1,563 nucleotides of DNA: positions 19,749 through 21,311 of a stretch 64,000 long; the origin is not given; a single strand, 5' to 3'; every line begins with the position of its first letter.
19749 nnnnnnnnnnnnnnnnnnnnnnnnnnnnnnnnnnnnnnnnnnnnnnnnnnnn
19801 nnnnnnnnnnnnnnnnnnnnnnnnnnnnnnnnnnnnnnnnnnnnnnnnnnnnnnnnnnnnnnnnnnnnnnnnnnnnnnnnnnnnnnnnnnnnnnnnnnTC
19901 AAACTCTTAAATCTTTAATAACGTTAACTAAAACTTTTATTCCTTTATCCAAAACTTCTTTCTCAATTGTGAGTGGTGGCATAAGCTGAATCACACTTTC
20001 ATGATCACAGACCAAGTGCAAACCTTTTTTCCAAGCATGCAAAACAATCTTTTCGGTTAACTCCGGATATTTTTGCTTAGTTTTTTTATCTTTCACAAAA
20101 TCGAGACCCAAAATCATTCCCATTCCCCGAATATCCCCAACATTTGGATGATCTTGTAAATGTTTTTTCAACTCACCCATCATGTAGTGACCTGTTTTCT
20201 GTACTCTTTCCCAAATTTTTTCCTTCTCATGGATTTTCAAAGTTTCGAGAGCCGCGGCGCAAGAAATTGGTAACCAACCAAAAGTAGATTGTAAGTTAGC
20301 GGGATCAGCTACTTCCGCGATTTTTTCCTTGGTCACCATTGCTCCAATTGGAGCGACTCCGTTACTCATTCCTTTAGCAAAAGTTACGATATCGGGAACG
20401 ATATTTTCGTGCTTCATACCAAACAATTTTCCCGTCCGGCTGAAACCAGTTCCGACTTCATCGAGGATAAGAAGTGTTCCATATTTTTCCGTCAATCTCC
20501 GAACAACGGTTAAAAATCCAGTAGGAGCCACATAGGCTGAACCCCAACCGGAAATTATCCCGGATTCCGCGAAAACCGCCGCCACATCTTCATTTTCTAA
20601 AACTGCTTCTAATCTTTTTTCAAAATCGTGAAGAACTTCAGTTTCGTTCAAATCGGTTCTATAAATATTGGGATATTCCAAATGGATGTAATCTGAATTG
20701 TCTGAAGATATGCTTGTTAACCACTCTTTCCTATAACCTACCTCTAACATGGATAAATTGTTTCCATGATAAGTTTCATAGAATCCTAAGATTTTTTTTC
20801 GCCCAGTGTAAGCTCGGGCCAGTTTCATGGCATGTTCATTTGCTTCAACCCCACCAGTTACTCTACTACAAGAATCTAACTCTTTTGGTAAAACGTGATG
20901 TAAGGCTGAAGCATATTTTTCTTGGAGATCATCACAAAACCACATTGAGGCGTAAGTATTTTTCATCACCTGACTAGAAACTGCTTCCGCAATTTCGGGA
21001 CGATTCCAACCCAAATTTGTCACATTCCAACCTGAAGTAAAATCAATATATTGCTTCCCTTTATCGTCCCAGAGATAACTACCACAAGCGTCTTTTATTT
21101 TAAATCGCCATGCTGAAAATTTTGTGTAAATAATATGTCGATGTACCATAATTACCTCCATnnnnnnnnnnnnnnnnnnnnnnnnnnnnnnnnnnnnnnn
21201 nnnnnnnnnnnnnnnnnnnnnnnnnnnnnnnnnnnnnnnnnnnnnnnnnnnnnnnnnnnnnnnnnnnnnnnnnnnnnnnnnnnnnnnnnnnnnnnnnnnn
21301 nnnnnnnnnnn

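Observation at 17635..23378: Nine-gene translationally coupled operon packed with nucleotide phosphohydrolases (3 NUDIX + SurE + HD + HD-like), Tag glycosylase, class III aminotransferase and an HExxH membrane protein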

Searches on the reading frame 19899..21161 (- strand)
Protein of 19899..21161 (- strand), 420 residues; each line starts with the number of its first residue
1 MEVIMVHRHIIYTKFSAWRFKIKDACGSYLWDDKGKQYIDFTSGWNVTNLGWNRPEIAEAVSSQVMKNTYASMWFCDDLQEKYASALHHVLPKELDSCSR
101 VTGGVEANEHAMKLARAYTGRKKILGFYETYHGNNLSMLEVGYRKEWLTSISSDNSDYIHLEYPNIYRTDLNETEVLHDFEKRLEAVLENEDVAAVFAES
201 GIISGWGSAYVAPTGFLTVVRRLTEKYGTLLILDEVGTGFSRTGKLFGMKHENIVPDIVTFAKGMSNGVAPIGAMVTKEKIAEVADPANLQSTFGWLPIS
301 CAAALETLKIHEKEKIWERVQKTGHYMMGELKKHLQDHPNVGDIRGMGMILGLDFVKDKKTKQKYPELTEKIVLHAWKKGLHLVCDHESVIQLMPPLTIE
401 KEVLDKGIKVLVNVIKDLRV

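Call 3: search_protein_families(library=pfam, proteins=[window:19899-21161:-], max_evalue=0.01)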
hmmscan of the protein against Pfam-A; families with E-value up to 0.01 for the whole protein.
window:19899-21161:- (420 aa): 1 family
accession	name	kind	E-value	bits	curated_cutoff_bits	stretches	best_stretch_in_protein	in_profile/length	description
PF00202.27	Aminotran_3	-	1.6e-88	297.5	30.5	1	20-415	11-403/403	Aminotransferase class-III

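Call 4: search_protein_families(library=ncbifam, proteins=[window:19899-21161:-], max_evalue=0.01)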
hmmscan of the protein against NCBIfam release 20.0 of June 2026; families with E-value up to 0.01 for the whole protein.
window:19899-21161:- (420 aa): 69 families (the best 25 are shown)
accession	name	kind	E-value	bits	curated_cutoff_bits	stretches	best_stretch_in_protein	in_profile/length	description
NF004426.0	PRK05769.1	equivalog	5.8e-87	292.3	552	1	3-417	20-439/441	acetyl ornithine aminotransferase family protein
NF005993.0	PRK08117.1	subfamily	4.3e-85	285.9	574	1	20-417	27-429/433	aspartate aminotransferase family protein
NF006228.0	PRK08360.1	equivalog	6.6e-82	275.5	608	1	22-418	27-427/443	aspartate aminotransferase family protein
NF004718.0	PRK06062.1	subfamily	6.6e-81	272.1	472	1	22-416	42-447/454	hypothetical protein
NF049939.1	HyAminethphonNHLyPbfA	equivalog_domain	7.6e-81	271.8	525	1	22-416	47-440/442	(R)-1-hydroxy-2-aminoethylphosphonate ammonia-lyase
TIGR00707.1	argD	subfamily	8e-77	258.6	410.05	1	13-415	4-380/381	acetylornithine/succinylornithine family transaminase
NF002797.0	PRK02936.1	equivalog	1.2e-76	257.9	496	1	11-417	4-379/385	acetylornithine transaminase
NF004755.0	PRK06082.1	equivalog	2.6e-73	247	467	1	22-417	58-451/459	aspartate aminotransferase family protein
NF005812.0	PRK07678.1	subfamily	2.6e-71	240.6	488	1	21-417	32-449/451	aminotransferase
NF005102.0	PRK06541.1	equivalog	3e-70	237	574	1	24-417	40-455/460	aspartate aminotransferase family protein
NF002874.0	PRK03244.1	equivalog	3.9e-70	236.6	457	1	10-418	17-395/399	acetylornithine transaminase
NF045634.1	LeuMetRace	equivalog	2.1e-68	231.1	800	1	26-418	31-427/432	leucine/methionine racemase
NF005692.0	PRK07495.1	equivalog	4.9e-68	229.7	724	1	25-418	29-422/425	4-aminobutyrate--2-oxoglutarate transaminase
NF003273.0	PRK04260.1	equivalog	1.3e-67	228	616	1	21-415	14-375/376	acetylornithine transaminase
TIGR00508.1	bioA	equivalog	1.4e-67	228.2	405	1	20-415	15-418/419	adenosylmethionine--8-amino-7-oxononanoate transaminase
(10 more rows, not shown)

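Call 11: find_encoding_contigs(protein=window:19899-21161:-, flank=10000, max_places=6)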
Protein window:19899-21161:- (420 aa): 2 contigs read that carry it; 2 places shown.
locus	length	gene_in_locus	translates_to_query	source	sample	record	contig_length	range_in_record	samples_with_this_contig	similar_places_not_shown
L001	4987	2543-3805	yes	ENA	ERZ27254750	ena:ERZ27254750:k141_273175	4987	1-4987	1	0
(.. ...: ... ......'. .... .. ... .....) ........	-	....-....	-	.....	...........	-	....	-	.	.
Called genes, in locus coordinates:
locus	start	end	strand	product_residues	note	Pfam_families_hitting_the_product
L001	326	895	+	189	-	-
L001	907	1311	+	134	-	PF00293:NUDIX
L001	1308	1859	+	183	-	PF03352:Adenine_glyco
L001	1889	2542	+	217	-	-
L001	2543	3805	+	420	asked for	PF00202:Aminotran_3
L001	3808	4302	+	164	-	PF00293:NUDIX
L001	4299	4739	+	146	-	PF00293:NUDIX, PF14815:NUDIX_4 (weak)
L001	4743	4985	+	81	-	?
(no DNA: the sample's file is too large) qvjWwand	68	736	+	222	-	PF00081:Sod_Fe_N, PF02777:Sod_Fe_C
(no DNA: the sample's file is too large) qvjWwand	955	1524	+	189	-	-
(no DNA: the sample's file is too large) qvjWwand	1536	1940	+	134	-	PF00293:NUDIX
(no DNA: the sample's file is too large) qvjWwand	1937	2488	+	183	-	PF03352:Adenine_glyco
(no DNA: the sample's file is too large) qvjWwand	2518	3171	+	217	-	-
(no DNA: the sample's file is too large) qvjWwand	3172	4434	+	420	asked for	PF00202:Aminotran_3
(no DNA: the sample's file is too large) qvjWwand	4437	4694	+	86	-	?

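Call 13: find_homologous_proteins(query=window:19899-21161:-, max_evalue=1e-20)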
Query window:19899-21161:- (420 aa): 7077 proteins with E <= 1e-20 among 8000 candidates; the best 120 are listed.
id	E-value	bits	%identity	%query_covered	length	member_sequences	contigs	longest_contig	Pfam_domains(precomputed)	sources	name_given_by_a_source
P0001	2.0e-284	961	100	99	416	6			PF00202.28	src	-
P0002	2.0e-243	826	84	99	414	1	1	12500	PF00202.28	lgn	-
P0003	4.1e-172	591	62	99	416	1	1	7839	PF00202.28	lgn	-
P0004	2.5e-171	588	61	99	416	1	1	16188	PF00202.28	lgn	-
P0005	9.2e-170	583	61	98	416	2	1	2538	PF00202.28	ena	-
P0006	4.4e-165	568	60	99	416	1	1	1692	PF00202.28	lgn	-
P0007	8.3e-165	567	59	99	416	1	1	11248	PF00202.28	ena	-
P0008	5.2e-162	558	59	99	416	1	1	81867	PF00202.28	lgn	-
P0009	4.0e-161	555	59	99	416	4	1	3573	PF00202.28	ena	-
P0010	4.4e-161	554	58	99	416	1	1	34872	PF00202.28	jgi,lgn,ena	-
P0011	4.1e-159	548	58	98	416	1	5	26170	PF00202.28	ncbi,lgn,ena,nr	ncbi:aspartate aminotransferase family protein [Candidatus Microgenomates bacterium]|nr:aspartate am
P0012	9.8e-159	547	59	98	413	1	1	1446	PF00202.28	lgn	-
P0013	2.9e-157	542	57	99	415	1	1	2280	PF00202.28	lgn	-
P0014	5.5e-157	541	56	99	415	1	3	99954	PF00202.28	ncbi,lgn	-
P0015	3.4e-155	535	55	99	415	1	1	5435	PF00202.28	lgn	-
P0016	6.8e-155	534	54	98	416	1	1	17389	PF00202.28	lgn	-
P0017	1.6e-154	533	57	98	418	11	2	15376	PF00202.28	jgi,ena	-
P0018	1.0e-153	530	55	99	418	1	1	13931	PF00202.28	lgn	-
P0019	1.2e-153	530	56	99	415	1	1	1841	PF00202.28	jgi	jgi:4-aminobutyrate aminotransferase-like enzyme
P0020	1.5e-153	530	56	99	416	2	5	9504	PF00202.28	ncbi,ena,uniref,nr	ncbi:hypothetical protein A2863_04710 [Candidatus Woesebacteria bacterium RIFCSPHIGHO2_01_FULL_38_9b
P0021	1.6e-153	530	55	98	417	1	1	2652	PF00202.28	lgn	-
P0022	2.5e-153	529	55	99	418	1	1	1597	PF00202.28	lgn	-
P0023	8.0e-153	527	56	98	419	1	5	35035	PF00202.28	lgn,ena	-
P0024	8.4e-153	527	57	99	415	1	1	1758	PF00202.28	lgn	-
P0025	2.7e-152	526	55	99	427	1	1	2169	PF00202.28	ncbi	-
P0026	6.3e-152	524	55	98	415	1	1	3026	PF00202.28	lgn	-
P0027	1.3e-151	523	55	98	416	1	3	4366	PF00202.28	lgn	-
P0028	1.6e-151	523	55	98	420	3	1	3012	PF00202.28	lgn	-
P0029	1.8e-151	523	54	99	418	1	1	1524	PF00202.28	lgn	-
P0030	2.7e-151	522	55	99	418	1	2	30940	PF00202.28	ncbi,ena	-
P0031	5.1e-151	521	54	98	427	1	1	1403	PF00202.28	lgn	-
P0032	6.5e-151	521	55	99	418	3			PF00202.28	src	-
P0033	8.5e-151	521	55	99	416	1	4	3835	PF00202.28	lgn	-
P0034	9.8e-151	520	55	98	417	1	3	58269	PF00202.28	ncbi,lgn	-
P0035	1.3e-150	520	57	99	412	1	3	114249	PF00202.28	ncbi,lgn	-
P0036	2.5e-150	519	55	99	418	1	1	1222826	PF00202.28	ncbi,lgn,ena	-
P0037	7.4e-150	517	57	97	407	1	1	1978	PF00202.28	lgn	-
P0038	1.3e-149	517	55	99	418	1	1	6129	PF00202.28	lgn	-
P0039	1.8e-149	516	56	99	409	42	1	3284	PF00202.28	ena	-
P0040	5.5e-149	515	54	99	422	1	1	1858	PF00202.28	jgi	jgi:4-aminobutyrate aminotransferase-like enzyme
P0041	6.3e-149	514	54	99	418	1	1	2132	PF00202.28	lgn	-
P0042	6.4e-149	514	56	98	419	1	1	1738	PF00202.28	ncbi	-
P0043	8.4e-149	514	54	98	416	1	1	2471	PF00202.28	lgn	-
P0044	1.0e-148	514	57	99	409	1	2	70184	PF00202.28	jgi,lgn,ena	-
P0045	1.8e-148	513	54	98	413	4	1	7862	PF00202.28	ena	-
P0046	2.3e-148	513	55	99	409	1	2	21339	PF00202.28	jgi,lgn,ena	jgi:4-aminobutyrate aminotransferase-like enzyme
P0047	2.3e-148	513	55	99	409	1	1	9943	PF00202.28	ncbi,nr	ncbi:MAG: aminotransferase, class [Nitrospira sp.]|nr:aminotransferase, class [Nitrospira sp.]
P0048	3.6e-148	512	55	99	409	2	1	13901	PF00202.28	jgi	jgi:4-aminobutyrate aminotransferase-like enzyme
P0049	3.9e-148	512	56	99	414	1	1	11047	PF00202.28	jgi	-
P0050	4.3e-148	512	55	99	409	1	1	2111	PF00202.28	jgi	jgi:4-aminobutyrate aminotransferase-like enzyme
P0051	5.7e-148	511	56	99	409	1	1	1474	PF00202.28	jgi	jgi:4-aminobutyrate aminotransferase-like enzyme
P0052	6.0e-148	511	56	98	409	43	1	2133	PF00202.28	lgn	-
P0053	6.2e-148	511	54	98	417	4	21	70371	PF00202.28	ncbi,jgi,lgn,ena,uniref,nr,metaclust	ncbi:MAG: Aminotransferase class-III [Candidatus Woesebacteria bacterium GW2011_GWC2_45_9]|uniref:Am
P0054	6.6e-148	511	55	99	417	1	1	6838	PF00202.28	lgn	-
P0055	6.9e-148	511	55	98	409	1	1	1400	PF00202.28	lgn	-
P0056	7.2e-148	511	55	99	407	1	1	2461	PF00202.28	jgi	jgi:acetylornithine aminotransferase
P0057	1.6e-147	510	54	99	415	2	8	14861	PF00202.28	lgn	-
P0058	2.8e-147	509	56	99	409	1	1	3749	PF00202.28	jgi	jgi:4-aminobutyrate aminotransferase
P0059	3.9e-147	509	55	99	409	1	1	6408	PF00202.28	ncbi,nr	ncbi:MAG: aspartate aminotransferase family protein [Nitrospira defluvii]|nr:aspartate aminotransfer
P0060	4.7e-147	508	53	99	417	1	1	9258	PF00202.28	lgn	-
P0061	7.7e-147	508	55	99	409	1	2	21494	PF00202.28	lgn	-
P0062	9.3e-147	507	56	98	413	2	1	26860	PF00202.28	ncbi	-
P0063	1.4e-146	507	55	98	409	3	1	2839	PF00202.28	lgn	-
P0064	1.5e-146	507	54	98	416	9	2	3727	PF00202.28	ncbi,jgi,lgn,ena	-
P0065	2.4e-146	506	53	99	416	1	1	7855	PF00202.28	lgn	-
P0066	2.4e-146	506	54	98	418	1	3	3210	PF00202.28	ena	-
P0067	4.4e-146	505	55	99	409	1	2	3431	PF00202.28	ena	-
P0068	1.1e-145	504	52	98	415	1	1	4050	PF00202.28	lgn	-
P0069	1.3e-145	503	53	99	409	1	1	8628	PF00202.28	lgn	-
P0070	1.4e-145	503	54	99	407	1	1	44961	PF00202.28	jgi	jgi:acetylornithine/succinyldiaminopimelate/putrescine aminotransferase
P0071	1.9e-145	503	54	98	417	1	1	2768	PF00202.28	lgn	-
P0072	2.2e-145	503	55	98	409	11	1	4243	PF00202.28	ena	-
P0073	2.6e-145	502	53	98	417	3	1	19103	PF00202.28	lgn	-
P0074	2.8e-145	502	56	98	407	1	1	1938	PF00202.28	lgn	-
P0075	3.4e-145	502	54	99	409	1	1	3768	PF00202.28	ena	-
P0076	6.6e-145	501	55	99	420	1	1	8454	PF00202.28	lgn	-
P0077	1.1e-144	500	54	98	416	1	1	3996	PF00202.28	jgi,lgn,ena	-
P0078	1.3e-144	500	52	99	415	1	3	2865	PF00202.28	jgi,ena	-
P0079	1.5e-144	500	55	99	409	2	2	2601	PF00202.28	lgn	-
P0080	1.7e-144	500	53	98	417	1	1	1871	PF00202.28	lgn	-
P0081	2.9e-144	499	51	99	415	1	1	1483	PF00202.28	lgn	-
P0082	3.6e-144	499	54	98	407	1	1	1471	PF00202.28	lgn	-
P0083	7.2e-144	498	55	98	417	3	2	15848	PF00202.28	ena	-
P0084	9.4e-144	497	54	99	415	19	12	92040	PF00202.28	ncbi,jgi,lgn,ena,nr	ncbi:MAG: aspartate aminotransferase family protein [Nitrospirae bacterium]|nr:MAG: aspartate aminot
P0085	6.1e-143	495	52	99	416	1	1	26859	PF00202.28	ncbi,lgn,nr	ncbi:MAG: aspartate aminotransferase family protein [Patescibacteria group bacterium]|nr:aspartate a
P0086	6.6e-143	495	53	99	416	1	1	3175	PF00202.28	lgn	-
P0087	7.1e-143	494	54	99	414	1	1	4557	PF00202.28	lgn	-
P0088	7.9e-143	494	55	99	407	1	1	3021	PF00202.28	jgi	-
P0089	9.3e-143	494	53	99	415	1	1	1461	PF00202.28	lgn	-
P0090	9.3e-143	494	54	98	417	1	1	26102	PF00202.28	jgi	jgi:4-aminobutyrate aminotransferase-like enzyme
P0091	9.8e-143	494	55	99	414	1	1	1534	PF00202.28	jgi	jgi:4-aminobutyrate aminotransferase-like enzyme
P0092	1.5e-142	493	52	98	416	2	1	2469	PF00202.28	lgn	-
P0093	1.7e-142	493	54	99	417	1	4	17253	PF00202.28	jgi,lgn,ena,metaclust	metaclust:\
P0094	1.9e-142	493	53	98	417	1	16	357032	PF00202.28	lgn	-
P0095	2.3e-142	493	54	99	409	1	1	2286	PF00202.28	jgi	jgi:4-aminobutyrate aminotransferase-like enzyme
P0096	3.1e-142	492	53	99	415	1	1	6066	PF00202.28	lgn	-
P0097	3.2e-142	492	53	98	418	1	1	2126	PF00202.28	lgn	-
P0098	3.5e-142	492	54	98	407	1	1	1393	PF00202.28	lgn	-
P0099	5.5e-142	492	55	98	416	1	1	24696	PF00202.28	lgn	-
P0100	7.6e-142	491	54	98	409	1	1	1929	PF00202.28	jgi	-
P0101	7.7e-142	491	54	98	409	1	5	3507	PF00202.28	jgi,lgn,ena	-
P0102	9.9e-142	491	54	98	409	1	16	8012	PF00202.28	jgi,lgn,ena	-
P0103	1.2e-141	490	54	99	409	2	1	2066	PF00202.28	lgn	-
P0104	1.4e-141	490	51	99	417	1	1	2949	PF00202.28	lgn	-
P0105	1.6e-141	490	55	99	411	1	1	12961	PF00202.28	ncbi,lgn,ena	-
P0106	1.7e-141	490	54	98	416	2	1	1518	PF00202.28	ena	-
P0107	1.7e-141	490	53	99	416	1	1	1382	PF00202.28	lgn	-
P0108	1.9e-141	490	54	98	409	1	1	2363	PF00202.28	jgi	-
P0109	2.4e-141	489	52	97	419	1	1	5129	PF00202.28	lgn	-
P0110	2.8e-141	489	53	99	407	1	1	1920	PF00202.28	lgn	-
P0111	3.2e-141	489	52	99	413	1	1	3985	PF00202.28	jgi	jgi:4-aminobutyrate aminotransferase-like enzyme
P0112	4.5e-141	489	54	98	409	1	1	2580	PF00202.28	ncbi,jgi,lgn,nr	ncbi:MAG TPA: aspartate aminotransferase family protein [Nitrospira sp.]|jgi:4-aminobutyrate aminotr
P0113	4.7e-141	488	53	98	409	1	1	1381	PF00202.28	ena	-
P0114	4.9e-141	488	53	98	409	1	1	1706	PF00202.28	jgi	-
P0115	5.0e-141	488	53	98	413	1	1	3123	PF00202.28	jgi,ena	-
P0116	5.1e-141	488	52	99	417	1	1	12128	PF00202.28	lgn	-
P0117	5.2e-141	488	54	98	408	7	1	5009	PF00202.28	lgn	-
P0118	5.3e-141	488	54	98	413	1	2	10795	PF00202.28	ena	-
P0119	6.0e-141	488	53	98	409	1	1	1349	PF00202.28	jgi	-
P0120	6.1e-141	488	53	98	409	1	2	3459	PF00202.28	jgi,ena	-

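Call 14: find_encoding_contigs(protein=P0002, flank=10000, max_places=2)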
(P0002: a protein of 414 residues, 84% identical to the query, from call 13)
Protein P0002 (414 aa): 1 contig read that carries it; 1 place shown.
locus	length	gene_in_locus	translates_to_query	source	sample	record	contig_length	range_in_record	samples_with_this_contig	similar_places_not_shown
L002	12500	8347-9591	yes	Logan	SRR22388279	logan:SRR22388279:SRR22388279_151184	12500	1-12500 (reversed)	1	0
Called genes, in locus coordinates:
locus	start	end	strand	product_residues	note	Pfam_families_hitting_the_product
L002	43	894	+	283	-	PF00892:EamA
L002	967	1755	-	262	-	PF01978:TrmB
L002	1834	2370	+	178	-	-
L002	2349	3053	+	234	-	PF13847:Methyltransf_31, PF13649:Methyltransf_25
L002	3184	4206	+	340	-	-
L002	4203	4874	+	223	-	-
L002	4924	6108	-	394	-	PF00155:Aminotran_1_2, PF01053:Cys_Met_Meta_PP, PF00266:Aminotran_5 (weak), PF01212:Beta_elim_lyase (weak), PF01041:DegT_DnrJ_EryC1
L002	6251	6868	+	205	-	PF00081:Sod_Fe_N, PF02777:Sod_Fe_C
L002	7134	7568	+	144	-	PF00293:NUDIX, PF14815:NUDIX_4 (weak)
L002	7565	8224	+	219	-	-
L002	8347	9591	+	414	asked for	PF00202:Aminotran_3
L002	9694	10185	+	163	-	PF00293:NUDIX, PF22327:Nudt16-like (weak)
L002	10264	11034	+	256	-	PF01975:SurE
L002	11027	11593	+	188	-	PF01966:HD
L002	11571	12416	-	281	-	-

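Call 15: find_encoding_contigs(protein=P0008, flank=10000, max_places=2)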
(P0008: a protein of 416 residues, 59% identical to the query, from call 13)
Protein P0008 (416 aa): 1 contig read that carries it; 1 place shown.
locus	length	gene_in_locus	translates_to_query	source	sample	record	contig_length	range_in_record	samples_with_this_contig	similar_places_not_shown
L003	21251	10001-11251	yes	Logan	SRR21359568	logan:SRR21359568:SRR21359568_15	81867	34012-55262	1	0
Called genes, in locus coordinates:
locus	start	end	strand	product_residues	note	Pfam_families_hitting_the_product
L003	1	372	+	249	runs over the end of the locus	-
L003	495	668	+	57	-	-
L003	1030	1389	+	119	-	-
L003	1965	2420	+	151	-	-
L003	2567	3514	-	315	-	-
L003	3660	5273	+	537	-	PF00709:Adenylsucc_synt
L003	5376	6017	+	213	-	PF01551:Peptidase_M23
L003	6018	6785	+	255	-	-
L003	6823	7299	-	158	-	PF00383:dCMP_cyt_deam_1, PF14437:MafB19-deam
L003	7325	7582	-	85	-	-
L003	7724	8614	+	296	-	PF00753:Lactamase_B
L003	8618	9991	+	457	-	PF00171:Aldedh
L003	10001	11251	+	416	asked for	PF00202:Aminotran_3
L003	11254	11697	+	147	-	PF13420:Acetyltransf_4, PF00583:Acetyltransf_1, PF13673:Acetyltransf_10, PF08445:FR47 (faint), PF13508:Acetyltransf_7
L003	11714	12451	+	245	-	PF13489:Methyltransf_23, PF08242:Methyltransf_12 (faint), PF13649:Methyltransf_25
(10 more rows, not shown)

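Call 16: find_encoding_contigs(protein=P0036, flank=10000, max_places=2)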
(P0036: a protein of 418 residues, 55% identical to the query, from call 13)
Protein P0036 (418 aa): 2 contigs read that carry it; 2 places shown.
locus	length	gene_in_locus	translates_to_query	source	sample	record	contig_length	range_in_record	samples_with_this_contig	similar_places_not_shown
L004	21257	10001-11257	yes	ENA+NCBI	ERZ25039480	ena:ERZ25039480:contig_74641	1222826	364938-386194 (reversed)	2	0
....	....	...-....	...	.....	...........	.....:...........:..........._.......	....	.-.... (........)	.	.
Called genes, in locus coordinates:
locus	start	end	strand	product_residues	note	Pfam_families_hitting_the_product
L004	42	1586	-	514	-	PF00239:Resolvase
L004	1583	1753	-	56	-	-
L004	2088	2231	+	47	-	-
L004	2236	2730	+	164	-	-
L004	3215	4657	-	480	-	-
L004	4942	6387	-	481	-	-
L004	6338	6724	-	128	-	PF00376:MerR, PF12728:HTH_17, PF13411:MerR_1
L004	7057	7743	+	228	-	PF18912:DZR_2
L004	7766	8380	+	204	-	PF04263:TPK_catalytic, PF04265:TPK_B1_binding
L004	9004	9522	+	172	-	-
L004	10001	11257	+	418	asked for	PF00202:Aminotran_3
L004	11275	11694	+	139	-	PF05014:Nuc_deoxyrib_tr (weak)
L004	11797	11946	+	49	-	-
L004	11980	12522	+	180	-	PF02834:LigT_PEase (faint), PF13563:2_5_RNA_ligase2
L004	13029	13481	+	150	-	PF00583:Acetyltransf_1, PF13673:Acetyltransf_10, PF13508:Acetyltransf_7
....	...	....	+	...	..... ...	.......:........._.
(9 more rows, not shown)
